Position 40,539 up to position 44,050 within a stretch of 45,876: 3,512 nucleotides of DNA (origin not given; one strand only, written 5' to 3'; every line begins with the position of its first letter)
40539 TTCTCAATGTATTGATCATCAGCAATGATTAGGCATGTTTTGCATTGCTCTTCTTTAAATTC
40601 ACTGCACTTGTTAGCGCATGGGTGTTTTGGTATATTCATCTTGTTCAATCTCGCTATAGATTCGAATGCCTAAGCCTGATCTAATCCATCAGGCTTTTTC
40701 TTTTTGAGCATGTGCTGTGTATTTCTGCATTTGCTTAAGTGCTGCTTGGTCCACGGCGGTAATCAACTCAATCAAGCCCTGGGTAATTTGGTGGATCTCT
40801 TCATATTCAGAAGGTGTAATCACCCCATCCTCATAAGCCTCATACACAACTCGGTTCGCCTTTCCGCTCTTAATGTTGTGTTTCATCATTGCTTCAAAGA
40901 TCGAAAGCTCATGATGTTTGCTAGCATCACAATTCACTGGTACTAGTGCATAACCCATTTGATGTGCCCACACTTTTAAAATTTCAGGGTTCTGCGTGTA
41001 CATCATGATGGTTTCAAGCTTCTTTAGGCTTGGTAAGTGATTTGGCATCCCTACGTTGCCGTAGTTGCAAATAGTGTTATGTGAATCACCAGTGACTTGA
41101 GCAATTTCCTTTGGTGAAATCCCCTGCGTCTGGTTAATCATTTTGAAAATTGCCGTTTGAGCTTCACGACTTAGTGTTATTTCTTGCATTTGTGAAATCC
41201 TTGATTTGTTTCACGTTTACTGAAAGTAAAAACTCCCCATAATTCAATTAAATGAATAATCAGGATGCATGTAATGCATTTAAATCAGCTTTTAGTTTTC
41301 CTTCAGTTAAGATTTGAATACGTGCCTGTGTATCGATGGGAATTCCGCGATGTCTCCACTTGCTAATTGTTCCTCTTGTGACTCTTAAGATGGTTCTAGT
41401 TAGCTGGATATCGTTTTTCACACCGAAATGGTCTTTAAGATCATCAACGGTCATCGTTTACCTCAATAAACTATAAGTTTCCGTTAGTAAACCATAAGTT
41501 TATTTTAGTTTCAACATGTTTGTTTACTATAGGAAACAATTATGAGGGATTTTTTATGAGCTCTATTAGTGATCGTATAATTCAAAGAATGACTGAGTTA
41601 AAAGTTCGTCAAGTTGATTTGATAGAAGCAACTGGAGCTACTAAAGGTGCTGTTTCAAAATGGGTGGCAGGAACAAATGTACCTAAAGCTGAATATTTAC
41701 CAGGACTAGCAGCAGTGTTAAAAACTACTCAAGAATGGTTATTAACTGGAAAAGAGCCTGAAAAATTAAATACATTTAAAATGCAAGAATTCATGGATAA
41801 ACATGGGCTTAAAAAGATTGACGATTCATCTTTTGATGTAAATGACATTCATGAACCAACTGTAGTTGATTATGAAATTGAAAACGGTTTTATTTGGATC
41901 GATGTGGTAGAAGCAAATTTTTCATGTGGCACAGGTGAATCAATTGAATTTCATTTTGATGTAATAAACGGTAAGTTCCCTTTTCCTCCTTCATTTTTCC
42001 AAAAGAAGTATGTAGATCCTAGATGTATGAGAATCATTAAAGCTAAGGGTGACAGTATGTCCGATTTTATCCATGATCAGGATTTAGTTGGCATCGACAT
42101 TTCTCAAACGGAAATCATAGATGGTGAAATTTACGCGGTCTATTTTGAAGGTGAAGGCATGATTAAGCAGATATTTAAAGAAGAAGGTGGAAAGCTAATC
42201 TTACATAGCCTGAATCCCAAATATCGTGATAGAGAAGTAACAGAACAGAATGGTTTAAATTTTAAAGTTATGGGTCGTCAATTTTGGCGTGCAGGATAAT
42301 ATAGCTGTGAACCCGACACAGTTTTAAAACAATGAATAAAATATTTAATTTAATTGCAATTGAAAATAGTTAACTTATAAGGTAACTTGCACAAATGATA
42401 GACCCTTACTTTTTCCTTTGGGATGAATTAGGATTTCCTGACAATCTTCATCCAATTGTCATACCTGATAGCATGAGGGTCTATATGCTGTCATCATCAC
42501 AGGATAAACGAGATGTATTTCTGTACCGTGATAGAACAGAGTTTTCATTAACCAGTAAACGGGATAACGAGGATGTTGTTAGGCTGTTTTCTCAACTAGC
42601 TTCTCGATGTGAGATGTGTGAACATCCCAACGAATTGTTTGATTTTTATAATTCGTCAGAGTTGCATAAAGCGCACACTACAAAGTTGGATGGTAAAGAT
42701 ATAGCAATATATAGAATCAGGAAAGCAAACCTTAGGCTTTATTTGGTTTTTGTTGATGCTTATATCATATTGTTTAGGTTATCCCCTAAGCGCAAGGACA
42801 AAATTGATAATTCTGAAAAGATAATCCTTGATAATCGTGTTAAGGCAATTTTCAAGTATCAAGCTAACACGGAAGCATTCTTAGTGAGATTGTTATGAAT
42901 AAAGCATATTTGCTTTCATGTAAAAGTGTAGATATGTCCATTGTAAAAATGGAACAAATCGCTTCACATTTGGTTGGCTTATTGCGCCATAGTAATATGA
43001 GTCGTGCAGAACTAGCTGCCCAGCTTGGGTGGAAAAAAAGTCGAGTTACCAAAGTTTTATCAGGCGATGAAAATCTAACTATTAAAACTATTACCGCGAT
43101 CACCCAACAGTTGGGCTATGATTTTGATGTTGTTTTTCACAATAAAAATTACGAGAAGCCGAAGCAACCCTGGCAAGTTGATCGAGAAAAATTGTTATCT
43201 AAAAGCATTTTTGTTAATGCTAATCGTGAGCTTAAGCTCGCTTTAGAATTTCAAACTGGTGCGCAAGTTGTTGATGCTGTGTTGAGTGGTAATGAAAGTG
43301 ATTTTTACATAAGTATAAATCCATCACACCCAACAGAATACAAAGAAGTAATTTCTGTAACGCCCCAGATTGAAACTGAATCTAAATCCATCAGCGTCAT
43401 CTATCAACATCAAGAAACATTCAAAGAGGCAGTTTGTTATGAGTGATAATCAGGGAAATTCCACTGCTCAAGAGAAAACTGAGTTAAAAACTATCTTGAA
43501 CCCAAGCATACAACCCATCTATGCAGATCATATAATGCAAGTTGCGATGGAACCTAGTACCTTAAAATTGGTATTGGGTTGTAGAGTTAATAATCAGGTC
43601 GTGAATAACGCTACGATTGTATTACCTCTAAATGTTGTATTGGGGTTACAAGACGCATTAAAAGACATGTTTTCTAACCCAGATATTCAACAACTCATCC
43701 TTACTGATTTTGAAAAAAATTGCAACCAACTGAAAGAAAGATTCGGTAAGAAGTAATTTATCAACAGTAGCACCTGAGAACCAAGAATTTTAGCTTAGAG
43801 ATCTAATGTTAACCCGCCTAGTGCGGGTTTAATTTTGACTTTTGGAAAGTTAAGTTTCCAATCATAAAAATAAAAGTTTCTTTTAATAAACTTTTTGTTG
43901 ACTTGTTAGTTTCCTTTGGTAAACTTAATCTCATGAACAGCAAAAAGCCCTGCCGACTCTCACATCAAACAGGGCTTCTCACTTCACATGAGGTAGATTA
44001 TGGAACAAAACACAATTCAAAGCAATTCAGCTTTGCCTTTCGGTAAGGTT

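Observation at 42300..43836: Coupled three-gene operon (HigB/Gp49-like, extended XRE, small SecB/DUF3467-like) in the rexAB position downstream of cI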

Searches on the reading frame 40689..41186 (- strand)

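Call 81: search_protein_families(library=pfam, proteins=[window:40689-41186:-], max_evalue=0.01)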
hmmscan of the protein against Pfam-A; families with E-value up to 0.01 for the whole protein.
window:40689-41186:- (165 aa): 1 family
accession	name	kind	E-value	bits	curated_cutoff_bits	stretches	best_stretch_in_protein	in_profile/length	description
PF06892.16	Phage_CP76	-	9.2e-19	68.2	26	1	22-145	15-139/146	Phage regulatory protein CII (CP76)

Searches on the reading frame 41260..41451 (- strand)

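Call 81: search_protein_families(library=pfam, proteins=[window:41260-41451:-], max_evalue=0.01)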
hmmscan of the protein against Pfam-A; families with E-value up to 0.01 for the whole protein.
window:41260-41451:- (63 aa): 1 family
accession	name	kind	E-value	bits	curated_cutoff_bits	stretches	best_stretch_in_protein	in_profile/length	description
PF14549.12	P22_Cro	-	4.6e-08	33.2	30.2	1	7-58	7-54/60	DNA-binding transcriptional regulator Cro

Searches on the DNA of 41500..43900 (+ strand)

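Call 7: search_dna_similar(query=window:41500-43900:+, collection=phages, mode=near, max_rows=20)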
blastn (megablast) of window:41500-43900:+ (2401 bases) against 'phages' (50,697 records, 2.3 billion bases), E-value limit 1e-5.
Records with a match: 2; places in all: 2; records where one place covers at least 80% of the query: 0.
Best place of each record, by identity: 60-80% 2.
By first word of the organism name: Acinetobacter 2.
By host as written in the record: - 2.
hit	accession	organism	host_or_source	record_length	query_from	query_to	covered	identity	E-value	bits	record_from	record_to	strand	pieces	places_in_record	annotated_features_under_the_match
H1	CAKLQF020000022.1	Acinetobacter phage MD-2021a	not known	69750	383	800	17%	76.0%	3e-52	213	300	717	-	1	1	Cro/CI family transcriptional regulator | Uncharacterised protein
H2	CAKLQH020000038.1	Acinetobacter phage MD-2021a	not known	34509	383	800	17%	76.0%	3e-52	213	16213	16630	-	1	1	Cro/CI family transcriptional regulator | Uncharacterised protein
